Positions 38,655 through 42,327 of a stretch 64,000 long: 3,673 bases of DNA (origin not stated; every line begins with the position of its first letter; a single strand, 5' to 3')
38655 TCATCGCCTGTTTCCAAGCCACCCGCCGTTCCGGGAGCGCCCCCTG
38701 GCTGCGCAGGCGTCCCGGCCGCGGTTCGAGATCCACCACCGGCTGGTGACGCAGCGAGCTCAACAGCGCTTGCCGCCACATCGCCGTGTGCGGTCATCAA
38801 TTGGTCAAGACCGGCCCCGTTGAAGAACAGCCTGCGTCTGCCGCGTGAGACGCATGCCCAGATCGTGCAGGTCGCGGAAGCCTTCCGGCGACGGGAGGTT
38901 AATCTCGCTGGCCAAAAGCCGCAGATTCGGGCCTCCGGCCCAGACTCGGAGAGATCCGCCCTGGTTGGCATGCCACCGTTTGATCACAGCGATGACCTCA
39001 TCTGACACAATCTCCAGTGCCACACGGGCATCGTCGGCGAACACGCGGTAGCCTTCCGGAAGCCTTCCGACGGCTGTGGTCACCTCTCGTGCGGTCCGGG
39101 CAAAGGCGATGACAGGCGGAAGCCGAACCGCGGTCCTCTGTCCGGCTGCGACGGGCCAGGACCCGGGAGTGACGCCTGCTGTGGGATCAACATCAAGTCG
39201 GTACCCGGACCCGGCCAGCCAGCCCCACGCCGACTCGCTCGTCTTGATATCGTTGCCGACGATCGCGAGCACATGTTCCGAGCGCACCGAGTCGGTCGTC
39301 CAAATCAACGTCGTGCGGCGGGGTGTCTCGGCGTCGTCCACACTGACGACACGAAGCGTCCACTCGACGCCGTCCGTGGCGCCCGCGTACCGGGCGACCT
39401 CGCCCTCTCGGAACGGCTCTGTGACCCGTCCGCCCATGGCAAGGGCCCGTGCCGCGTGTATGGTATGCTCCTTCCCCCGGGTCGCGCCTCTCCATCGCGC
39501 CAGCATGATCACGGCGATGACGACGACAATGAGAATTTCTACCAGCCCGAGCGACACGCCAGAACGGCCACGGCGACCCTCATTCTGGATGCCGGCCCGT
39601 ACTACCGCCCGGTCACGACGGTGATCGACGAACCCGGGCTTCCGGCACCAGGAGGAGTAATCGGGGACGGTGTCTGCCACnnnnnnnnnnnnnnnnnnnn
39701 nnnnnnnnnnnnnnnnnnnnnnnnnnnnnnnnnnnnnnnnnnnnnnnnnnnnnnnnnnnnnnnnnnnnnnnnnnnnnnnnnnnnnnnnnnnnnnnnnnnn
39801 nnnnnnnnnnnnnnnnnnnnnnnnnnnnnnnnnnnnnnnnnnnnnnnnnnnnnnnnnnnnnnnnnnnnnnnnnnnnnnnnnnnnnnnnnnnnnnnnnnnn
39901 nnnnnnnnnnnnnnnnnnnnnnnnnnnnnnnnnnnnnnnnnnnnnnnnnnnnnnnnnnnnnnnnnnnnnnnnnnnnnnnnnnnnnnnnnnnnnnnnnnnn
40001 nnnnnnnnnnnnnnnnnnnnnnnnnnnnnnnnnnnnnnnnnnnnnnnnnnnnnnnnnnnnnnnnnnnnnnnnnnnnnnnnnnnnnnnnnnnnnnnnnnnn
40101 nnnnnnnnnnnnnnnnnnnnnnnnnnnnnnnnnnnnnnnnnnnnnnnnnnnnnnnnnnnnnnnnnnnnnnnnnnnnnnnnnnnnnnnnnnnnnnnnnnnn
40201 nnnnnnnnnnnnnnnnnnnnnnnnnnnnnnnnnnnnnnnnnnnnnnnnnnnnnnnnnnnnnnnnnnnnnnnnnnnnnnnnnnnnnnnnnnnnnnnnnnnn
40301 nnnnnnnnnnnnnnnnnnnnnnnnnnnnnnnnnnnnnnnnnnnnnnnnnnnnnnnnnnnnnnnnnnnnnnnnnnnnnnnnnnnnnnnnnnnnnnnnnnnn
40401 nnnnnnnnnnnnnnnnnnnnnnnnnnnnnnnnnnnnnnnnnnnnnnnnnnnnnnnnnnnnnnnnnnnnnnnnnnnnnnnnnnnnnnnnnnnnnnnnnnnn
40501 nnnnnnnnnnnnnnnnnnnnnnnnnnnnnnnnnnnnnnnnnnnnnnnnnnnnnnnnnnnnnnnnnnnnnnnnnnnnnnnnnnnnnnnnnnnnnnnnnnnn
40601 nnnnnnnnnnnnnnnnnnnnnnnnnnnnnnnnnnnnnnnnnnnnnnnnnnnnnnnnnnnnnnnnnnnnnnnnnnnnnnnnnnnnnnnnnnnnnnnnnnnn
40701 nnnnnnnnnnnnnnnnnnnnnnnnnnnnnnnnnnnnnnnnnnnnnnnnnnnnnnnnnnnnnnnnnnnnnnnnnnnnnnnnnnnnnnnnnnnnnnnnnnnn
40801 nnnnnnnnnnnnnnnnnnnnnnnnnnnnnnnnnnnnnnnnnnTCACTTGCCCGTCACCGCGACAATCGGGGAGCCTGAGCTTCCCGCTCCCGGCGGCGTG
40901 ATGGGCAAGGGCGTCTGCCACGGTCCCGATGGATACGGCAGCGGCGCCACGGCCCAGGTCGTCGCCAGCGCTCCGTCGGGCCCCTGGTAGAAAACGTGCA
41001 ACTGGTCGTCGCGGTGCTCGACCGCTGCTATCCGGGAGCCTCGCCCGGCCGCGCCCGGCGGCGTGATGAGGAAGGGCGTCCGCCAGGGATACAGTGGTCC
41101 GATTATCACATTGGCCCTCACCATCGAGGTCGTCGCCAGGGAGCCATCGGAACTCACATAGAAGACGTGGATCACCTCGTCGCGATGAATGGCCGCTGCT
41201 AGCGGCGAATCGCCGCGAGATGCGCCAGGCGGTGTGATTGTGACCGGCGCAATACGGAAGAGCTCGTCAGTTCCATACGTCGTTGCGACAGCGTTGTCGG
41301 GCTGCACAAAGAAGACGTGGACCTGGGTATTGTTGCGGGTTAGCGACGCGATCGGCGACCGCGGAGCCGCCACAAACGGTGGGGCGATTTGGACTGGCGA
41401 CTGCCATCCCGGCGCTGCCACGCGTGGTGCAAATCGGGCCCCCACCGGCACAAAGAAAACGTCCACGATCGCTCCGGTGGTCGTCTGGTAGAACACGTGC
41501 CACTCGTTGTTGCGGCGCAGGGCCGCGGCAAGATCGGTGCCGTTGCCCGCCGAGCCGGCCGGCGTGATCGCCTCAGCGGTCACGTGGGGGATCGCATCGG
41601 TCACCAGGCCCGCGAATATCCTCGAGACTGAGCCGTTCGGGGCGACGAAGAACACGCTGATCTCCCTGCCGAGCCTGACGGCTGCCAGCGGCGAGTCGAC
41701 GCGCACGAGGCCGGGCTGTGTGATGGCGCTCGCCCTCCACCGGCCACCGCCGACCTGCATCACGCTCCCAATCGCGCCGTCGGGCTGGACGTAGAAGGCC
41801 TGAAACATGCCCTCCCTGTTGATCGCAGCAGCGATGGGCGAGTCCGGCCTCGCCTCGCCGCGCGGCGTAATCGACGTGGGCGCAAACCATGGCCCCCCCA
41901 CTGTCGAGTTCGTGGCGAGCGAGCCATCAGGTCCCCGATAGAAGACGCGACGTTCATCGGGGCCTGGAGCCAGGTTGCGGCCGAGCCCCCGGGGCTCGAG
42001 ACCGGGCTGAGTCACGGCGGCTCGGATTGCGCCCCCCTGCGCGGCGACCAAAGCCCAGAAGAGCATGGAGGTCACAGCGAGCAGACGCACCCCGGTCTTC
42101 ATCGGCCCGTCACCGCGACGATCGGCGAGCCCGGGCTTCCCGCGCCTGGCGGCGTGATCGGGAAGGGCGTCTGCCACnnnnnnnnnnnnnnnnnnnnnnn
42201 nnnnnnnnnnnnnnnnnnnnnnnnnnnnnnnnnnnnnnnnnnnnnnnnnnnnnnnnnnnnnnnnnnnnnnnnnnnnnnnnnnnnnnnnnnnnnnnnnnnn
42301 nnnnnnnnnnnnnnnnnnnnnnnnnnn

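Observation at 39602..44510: Recent tandem triplication with near-identical gene 3' ends; the six-frame ORF starts are frame artefacts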

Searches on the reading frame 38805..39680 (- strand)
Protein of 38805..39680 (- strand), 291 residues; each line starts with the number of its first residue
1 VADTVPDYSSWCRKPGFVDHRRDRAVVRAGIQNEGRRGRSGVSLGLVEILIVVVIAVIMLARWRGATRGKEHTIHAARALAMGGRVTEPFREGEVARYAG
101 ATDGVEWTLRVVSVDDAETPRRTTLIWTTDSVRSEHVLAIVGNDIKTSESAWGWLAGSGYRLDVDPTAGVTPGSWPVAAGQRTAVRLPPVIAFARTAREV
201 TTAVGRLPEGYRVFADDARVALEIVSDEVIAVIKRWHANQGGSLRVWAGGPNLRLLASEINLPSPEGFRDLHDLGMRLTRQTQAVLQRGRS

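Call 4: search_protein_families(library=pfam, proteins=[window:38805-39680:-], max_evalue=0.01)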
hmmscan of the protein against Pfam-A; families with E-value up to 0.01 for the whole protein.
window:38805-39680:- (291 aa): 0 families

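Call 29: search_protein_families(library=ncbifam, proteins=[window:38805-39557:-], max_evalue=0.01)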
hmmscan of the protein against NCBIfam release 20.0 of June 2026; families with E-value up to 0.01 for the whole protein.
window:38805-39557:- (250 aa): 0 families

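Call 55: find_homologous_proteins(query=window:38805-39557:-)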
Query window:38805-39557:- (250 aa): 13 proteins with E <= 0.001 among 4061 candidates.
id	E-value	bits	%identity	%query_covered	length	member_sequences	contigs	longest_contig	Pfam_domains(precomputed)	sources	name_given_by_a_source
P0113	3.4e-158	542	100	100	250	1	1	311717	-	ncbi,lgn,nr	ncbi:MAG: hypothetical protein QN168_01205 [Armatimonadota bacterium]|nr:hypothetical protein [Armat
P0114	1.0e-120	420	77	100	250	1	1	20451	-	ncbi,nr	ncbi:MAG: hypothetical protein QN178_14670 [Armatimonadota bacterium]|nr:hypothetical protein [Armat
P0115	1.8e-77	278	56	90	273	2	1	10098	-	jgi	jgi:hypothetical protein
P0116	5.9e-75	270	52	91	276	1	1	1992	-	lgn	-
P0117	2.5e-73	264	52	94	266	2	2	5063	-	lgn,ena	-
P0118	6.8e-73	263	55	92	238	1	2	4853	-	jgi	jgi:hypothetical protein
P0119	6.4e-70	253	50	90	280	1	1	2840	-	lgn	-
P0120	2.8e-67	245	50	85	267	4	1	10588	-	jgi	jgi:hypothetical protein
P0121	1.4e-66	242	53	91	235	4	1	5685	-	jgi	jgi:hypothetical protein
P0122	3.5e-66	241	50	90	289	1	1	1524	-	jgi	jgi:hypothetical protein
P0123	3.1e-61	225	50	98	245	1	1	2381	-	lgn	-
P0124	3.1e-59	218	49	97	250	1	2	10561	-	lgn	-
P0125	3.5e-52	195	44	90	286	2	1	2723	-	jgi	jgi:hypothetical protein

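Call 58: find_encoding_contigs(protein=P0115, flank=10000, max_places=2)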
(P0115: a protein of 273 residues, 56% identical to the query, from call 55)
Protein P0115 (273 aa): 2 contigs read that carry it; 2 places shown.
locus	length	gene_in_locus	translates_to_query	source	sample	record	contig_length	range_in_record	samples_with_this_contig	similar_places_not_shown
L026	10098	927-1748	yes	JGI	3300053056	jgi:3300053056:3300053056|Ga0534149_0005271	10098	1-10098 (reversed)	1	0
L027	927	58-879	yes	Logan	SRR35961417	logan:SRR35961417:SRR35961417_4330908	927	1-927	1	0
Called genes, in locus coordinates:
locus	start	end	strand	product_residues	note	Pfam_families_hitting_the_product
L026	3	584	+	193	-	PF08450:SGL (faint), PF10282:Lactonase (faint), PF01436:NHL (faint)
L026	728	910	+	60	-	-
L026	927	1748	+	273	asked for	-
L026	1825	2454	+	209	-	-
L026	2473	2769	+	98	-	-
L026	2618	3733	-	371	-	PF01636:APH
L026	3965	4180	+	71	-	-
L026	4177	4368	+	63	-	PF07927:HicA_toxin (weak)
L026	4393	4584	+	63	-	-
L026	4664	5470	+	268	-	PF01135:PCMT (weak), PF01209:Ubie_methyltran, PF13489:Methyltransf_23, PF05175:MTS (weak), PF13847:Methyltransf_31, PF08241:Methyltransf_11, PF08242:Methyltransf_12, PF13649:Methyltransf_25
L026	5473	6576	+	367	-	PF01244:Peptidase_M19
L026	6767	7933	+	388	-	PF10137:CAP12-PCTIR_TIR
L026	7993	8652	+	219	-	PF11185:DUF2971 (faint)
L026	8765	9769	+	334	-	PF00296:Bac_luciferase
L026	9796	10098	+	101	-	?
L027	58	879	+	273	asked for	-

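Call 59: find_encoding_contigs(protein=P0120, flank=10000, max_places=2)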
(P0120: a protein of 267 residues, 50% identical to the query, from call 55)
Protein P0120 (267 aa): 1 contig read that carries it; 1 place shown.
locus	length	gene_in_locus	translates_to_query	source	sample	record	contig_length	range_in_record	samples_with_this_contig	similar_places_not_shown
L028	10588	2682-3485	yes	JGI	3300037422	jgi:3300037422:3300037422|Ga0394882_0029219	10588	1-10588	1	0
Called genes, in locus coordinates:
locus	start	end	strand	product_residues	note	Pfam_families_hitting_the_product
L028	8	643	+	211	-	PF00528:BPD_transp_1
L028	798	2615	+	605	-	-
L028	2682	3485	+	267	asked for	-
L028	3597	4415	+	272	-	PF12911:OppC_N (weak), PF00528:BPD_transp_1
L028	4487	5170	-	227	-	PF19458:DUF5995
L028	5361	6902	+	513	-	PF00496:SBP_bac_5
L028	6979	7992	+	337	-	PF24827:AstE_AspA_cat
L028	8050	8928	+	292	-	PF02633:Creatininase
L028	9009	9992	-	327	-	PF24827:AstE_AspA_cat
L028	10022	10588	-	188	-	?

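Call 63: predict_structure(alignment_id=A2)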
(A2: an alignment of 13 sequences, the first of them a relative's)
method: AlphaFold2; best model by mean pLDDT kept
length: 250 residues; sequences in the alignment: 13
mean_pLDDT: 76.1   pTM: 0.72
mean pLDDT of the five models: 76.1, 75.8, 74.9, 74.0, 71.7
residues with pLDDT >= 90: 56; 70-90: 121; 50-70: 41; < 50: 32
segments of 3 or more residues with pLDDT < 50: 76-78, 107-110, 113-117, 128-144
pLDDT, mean of each block of 10 residues (from residue 1): 68 73 59 90 90 88 92 58 85 83 57 49 54 37 56 82 86 89 91 87 83 83 88 92 80
secondary structure, 60 per line:
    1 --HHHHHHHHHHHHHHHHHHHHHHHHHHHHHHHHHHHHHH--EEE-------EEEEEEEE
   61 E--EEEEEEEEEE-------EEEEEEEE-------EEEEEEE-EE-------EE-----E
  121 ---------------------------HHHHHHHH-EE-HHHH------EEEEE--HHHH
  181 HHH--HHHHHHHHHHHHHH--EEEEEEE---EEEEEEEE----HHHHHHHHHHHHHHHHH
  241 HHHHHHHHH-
elements in order: H3-40 E43-45 E53-61 E64-73 E81-88 E96-102 H148-155 H160-163 E170-174 H177-183 H186-199 E202-208 E212-219 H224-249

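Call 65: fold_search(model_id=the predicted structure, library=pdb)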
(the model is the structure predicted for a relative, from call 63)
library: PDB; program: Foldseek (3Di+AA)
matches with E <= 10: 382; with E <= 0.001: 0
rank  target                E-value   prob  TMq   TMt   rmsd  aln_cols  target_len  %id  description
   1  1o7d_D                2.1e-01  0.06  0.15  0.14  17.9       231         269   11  The structure of the bovine lysosomal a-mannosidase suggests a novel mechanism for low pH activation (released 2003-03-20)
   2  4c47_B                2.8e-01  0.38  0.15  0.19  14.8       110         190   11  Salmonella enterica trimeric lipoprotein SadB (released 2014-01-08)
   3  9out_H                3.5e-01  0.06  0.13  0.10  14.6       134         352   18  SPOP double donut locally refined MATH domains (released 2025-07-30)
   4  4c47_C                3.7e-01  0.41  0.15  0.19  13.4       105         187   10  Salmonella enterica trimeric lipoprotein SadB (released 2014-01-08)
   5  1k2f_A                4.9e-01  0.21  0.13  0.16   7.0        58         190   10  siah, Seven In Absentia Homolog (released 2001-12-28)
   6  4c47_A                6.2e-01  0.25  0.15  0.18  14.6       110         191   12  Salmonella enterica trimeric lipoprotein SadB (released 2014-01-08)
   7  2xxn_A                7.7e-01  0.15  0.12  0.19   7.1        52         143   10  Structure of the vIRF4-HAUSP TRAF domain complex (released 2011-11-09)
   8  2mzv_MODEL_1_A        8.6e-01  0.20  0.12  0.15  11.2        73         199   12  Resonance assignments and secondary structure of a phytocystatin from Sesamum indicum (released 2016-03-02)
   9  3o0l_A                8.6e-01  0.08  0.11  0.23  11.8        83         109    8  Crystal structure of a Pfam DUF1425 family member (Shew_1734) from Shewanella sp. pv-4 at 1.81 a resolution (released 2010-08-04)
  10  9enx_A                1.0e+00  0.18  0.14  0.13   5.4        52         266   13  Enmetazobactam-Derived GES-1 Acyl-Enzyme (released 2025-03-26)
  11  6fht_A                1.1e+00  0.04  0.15  0.07  18.6       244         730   10  Crystal structure of an artificial phytochrome regulated adenylate/guanylate cyclase in its dark adapted Pr form (released 2018-04-18)
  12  4gog_A                1.1e+00  0.16  0.14  0.13   5.4        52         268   13  Crystal structure of the GES-1 imipenem acyl-enzyme complex (released 2013-07-24)
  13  3m7o_B                1.1e+00  0.02  0.09  0.14  14.0        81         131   10  Crystal structure of mouse MD-1 in complex with phosphatidylcholine (released 2010-06-09)
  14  7xtp_B                1.3e+00  0.06  0.17  0.22  14.7       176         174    7  eIF4E in Complex with a Disulphide-Free Autonomous VH Domain (released 2022-07-27)
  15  5m7x_D                1.3e+00  0.05  0.18  0.23  15.5       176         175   10  Translation initiation factor 4E in complex with (RP)-m2(7,2'O)GppSepG mRNA 5' cap analog (beta-Se-ARCA D1) (released 2017-11-29)
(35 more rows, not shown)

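Call 73: find_encoding_contigs(protein=P0113, flank=10000, max_places=4)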
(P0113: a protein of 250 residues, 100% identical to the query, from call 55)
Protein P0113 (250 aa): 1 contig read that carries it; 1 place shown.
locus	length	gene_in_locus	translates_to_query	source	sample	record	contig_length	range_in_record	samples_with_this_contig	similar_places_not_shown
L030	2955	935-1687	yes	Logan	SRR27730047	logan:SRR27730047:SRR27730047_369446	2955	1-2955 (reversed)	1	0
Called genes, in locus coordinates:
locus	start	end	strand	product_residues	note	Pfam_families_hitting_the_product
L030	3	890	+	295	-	?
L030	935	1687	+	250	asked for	-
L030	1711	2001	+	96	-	-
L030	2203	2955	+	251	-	?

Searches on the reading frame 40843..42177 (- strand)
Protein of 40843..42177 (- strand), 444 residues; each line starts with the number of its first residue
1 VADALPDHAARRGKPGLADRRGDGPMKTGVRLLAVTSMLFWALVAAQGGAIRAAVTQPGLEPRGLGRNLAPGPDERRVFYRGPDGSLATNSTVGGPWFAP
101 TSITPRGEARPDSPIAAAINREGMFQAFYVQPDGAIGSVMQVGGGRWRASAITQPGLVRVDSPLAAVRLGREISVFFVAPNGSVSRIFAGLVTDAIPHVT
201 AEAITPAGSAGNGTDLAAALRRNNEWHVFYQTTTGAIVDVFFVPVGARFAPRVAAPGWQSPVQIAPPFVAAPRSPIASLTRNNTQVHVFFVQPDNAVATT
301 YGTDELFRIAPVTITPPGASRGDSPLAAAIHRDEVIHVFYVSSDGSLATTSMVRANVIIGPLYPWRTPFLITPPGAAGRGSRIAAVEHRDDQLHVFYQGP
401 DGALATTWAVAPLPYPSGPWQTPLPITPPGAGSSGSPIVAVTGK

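Call 4: search_protein_families(library=pfam, proteins=[window:40843-42177:-], max_evalue=0.01)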
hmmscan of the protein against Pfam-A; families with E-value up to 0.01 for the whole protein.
window:40843-42177:- (444 aa): 0 families

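Call 29: search_protein_families(library=ncbifam, proteins=[window:40843-42102:-], max_evalue=0.01)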
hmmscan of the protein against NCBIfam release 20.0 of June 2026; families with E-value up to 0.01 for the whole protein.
window:40843-42102:- (419 aa): 3 families
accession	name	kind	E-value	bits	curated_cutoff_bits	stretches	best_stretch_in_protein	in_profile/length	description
NF052348.1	beta_propeller_lectin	domain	6.4e-36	124.1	200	1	52-385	4-329/337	beta propeller lectin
NF052349.1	BP39L_fam_lectin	equivalog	1.4e-33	116.3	400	2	52-399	4-333/335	BP39L family lectin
NF052350.1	CV39L_fam_lectin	equivalog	3.8e-11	42.7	350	2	45-326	41-320/334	CV39L family lectin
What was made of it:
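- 40843..42102 (-): Gene B, 419 aa by my reading: signal peptide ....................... plus a seven-bladed propeller. NCBI annotates only 321 aa from MFQAFY (QN168_01215). NF052348 scores 124 bits, E=6e-36 (call 29).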

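Call 71: list_cluster_members(proteins=[window:44503-44877:-, window:44503-44895:-, window:40846-42102:-])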
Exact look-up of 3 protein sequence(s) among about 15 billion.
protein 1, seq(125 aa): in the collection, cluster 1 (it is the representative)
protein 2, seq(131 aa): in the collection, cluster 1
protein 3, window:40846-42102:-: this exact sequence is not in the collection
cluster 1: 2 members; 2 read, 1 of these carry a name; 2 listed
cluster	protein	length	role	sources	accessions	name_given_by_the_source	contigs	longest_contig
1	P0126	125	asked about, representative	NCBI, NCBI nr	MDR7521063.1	MAG: hypothetical protein QN168_01225 [Armatimonadota bacterium] | hypothetical protein [Armatimonadota bacterium]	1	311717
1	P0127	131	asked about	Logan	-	-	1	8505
